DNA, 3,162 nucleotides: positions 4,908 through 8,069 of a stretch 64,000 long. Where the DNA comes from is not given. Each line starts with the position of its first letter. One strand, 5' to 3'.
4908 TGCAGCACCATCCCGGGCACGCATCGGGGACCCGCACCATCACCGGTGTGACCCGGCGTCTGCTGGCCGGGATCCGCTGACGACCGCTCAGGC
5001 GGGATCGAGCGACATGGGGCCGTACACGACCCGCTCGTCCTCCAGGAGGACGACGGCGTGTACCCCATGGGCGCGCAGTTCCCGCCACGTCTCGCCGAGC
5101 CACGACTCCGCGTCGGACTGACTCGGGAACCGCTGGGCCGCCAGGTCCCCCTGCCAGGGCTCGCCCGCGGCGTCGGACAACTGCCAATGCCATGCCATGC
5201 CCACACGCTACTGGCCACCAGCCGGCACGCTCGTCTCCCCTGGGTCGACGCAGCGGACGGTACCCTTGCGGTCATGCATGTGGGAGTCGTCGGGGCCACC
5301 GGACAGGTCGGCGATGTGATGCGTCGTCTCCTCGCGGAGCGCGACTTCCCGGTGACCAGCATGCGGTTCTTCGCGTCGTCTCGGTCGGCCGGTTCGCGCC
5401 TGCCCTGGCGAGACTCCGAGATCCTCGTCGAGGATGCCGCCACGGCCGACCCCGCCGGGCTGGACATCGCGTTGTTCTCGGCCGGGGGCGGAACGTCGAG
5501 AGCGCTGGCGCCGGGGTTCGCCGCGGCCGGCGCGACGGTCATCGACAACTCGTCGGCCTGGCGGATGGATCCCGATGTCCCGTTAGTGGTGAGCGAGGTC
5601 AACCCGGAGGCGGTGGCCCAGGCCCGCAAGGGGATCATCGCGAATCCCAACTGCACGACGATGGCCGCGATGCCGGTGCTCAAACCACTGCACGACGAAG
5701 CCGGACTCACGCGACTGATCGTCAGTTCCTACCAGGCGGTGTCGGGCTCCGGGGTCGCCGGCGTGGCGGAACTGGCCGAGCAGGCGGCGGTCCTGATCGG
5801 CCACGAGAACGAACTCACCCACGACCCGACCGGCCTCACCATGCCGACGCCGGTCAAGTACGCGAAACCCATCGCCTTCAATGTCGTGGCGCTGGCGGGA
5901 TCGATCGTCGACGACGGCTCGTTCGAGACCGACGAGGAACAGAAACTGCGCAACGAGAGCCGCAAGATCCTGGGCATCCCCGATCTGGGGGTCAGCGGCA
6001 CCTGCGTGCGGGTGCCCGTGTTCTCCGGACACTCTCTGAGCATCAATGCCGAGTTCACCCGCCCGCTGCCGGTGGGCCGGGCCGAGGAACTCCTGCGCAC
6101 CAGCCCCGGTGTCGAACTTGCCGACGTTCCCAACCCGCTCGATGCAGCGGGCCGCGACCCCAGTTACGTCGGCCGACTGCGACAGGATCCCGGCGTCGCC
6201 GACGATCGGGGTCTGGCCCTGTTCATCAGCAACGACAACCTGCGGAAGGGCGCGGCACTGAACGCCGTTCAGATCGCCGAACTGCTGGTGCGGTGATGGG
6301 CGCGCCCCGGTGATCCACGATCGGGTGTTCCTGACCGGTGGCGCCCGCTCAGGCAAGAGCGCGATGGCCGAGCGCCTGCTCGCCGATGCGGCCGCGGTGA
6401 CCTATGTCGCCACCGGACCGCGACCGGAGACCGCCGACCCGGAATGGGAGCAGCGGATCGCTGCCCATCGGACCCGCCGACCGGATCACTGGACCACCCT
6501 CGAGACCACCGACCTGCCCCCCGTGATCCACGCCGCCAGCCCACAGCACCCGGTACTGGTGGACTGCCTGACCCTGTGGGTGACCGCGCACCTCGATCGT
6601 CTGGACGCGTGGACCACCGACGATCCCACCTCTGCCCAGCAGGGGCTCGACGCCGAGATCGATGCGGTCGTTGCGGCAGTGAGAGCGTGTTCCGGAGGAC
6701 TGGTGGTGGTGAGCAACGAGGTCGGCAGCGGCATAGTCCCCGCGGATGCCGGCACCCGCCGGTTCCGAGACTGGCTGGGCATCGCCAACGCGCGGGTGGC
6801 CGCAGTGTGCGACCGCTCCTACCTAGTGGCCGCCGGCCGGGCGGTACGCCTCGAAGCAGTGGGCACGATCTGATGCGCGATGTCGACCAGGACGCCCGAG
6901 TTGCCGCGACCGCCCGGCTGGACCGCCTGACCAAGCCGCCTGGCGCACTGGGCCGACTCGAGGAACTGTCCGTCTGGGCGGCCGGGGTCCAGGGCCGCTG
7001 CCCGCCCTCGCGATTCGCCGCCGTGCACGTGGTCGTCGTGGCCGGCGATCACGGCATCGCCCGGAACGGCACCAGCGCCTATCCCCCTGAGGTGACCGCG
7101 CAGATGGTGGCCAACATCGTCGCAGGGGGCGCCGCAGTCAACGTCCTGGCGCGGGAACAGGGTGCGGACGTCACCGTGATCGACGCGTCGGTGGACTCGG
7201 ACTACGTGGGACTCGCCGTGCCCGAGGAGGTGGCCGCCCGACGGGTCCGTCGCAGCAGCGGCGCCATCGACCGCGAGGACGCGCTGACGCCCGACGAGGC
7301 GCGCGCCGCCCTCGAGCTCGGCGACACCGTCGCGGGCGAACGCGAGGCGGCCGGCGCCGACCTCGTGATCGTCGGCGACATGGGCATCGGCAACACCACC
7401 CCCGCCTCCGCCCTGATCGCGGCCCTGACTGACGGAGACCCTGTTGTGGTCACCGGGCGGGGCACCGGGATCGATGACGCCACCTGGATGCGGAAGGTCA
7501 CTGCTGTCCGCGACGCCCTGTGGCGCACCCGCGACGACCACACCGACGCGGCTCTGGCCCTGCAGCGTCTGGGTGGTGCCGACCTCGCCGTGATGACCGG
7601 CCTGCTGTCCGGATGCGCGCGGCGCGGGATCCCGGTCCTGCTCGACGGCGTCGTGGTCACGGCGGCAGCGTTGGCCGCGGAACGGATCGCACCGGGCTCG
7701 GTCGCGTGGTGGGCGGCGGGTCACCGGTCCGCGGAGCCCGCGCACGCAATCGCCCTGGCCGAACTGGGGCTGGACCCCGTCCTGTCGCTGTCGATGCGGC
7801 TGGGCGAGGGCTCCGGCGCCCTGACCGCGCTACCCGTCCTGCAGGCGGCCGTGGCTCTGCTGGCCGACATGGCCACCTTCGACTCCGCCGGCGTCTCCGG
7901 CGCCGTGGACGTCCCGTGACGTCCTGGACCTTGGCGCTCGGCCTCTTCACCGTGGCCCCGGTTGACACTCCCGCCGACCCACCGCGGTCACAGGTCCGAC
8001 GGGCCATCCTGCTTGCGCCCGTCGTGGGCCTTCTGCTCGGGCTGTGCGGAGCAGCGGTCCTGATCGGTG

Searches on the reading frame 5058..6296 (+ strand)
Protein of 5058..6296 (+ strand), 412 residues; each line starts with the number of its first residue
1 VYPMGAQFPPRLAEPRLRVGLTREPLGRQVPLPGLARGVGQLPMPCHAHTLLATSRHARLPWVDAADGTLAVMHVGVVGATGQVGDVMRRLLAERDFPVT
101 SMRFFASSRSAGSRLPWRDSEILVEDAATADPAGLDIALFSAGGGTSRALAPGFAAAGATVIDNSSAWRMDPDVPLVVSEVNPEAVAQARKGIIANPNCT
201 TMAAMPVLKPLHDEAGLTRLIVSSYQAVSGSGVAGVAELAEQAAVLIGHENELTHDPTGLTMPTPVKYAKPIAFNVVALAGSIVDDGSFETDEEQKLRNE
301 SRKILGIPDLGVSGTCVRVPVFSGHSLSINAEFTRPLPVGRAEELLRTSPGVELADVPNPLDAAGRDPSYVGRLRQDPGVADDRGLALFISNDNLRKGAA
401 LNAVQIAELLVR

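Call 35: search_protein_families(library=pfam, proteins=[window:5058-6296:+], max_evalue=0.001)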
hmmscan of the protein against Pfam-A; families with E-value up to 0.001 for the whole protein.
window:5058-6296:+ (412 aa): 2 families
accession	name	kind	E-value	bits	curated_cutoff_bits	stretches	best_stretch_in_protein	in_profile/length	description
PF02774.23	Semialdhyde_dhC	-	1.6e-47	162.5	26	1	208-397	1-184/184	Semialdehyde dehydrogenase, dimerisation domain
PF01118.30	Semialdhyde_dh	-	2.4e-34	118.8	26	1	75-189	2-121/121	Semialdehyde dehydrogenase, NAD binding domain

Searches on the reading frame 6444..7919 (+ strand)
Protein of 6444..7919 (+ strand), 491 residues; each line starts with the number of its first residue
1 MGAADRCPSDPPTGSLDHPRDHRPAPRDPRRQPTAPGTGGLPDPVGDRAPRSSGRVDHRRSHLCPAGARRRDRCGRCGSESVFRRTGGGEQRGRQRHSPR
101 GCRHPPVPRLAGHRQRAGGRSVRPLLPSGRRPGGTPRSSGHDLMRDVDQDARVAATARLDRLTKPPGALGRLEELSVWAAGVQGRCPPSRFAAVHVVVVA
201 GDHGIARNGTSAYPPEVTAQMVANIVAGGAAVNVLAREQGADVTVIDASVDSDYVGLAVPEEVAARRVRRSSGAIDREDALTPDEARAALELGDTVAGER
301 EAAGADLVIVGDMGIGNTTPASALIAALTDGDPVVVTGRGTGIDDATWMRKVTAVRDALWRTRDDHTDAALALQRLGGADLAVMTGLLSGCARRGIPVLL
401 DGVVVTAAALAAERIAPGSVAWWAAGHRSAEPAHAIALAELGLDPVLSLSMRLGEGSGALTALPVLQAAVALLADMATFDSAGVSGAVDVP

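Call 35: search_protein_families(library=pfam, proteins=[window:6444-7919:+], max_evalue=0.001)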
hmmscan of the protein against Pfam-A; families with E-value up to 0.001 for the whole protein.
window:6444-7919:+ (491 aa): 1 family
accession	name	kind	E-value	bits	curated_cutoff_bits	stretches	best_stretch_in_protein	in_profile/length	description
PF02277.22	DBI_PRT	-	1.2e-122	409.8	22.6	1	146-484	3-329/329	Phosphoribosyltransferase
